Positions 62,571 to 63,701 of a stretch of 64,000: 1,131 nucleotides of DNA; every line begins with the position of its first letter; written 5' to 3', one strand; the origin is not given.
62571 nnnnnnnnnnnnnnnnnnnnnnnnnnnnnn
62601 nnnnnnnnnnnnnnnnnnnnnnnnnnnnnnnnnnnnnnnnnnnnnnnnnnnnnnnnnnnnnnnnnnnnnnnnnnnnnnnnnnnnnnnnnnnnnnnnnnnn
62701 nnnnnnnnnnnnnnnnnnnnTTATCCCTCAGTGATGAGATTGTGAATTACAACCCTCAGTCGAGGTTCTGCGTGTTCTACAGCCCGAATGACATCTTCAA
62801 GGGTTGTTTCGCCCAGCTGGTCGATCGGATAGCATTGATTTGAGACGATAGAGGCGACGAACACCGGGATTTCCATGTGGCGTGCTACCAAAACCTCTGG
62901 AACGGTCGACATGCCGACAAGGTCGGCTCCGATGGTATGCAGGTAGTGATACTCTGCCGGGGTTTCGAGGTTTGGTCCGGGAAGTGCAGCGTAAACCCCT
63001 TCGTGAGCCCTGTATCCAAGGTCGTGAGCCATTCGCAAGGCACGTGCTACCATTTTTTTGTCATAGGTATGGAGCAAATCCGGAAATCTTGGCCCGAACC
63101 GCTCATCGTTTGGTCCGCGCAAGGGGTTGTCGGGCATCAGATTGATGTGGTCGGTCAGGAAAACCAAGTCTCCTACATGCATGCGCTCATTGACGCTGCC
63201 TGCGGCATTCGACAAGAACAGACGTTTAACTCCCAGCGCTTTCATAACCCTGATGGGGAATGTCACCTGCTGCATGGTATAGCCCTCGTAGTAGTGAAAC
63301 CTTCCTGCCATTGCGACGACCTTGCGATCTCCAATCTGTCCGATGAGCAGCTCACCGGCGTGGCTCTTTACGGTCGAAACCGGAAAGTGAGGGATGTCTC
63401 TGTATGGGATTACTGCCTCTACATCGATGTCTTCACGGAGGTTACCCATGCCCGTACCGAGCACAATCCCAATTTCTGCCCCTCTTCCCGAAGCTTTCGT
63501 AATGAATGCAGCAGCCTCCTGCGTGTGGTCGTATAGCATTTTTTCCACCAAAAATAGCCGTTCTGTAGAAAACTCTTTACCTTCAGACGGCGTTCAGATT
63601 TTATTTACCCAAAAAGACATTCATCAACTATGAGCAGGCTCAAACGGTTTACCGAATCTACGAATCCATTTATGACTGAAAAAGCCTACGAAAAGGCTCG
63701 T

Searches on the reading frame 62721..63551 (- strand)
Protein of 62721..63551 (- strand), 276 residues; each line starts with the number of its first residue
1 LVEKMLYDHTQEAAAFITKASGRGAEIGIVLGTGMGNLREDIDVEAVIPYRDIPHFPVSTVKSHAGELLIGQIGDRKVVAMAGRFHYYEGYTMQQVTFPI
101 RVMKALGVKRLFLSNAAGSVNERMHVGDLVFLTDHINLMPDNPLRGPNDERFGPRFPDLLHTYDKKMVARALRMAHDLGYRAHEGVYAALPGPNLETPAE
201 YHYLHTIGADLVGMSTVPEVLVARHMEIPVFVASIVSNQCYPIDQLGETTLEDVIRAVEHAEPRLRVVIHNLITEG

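Call 69: search_protein_families(library=pfam, proteins=[window:62721-63551:-], max_evalue=0.00001)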
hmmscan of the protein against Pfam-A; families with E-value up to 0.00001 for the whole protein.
window:62721-63551:- (276 aa): 1 family
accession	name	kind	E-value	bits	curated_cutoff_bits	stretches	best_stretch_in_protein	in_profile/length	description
PF01048.26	PNP_UDP_1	-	1.8e-51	175.2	25.1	1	27-273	2-232/233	Phosphorylase superfamily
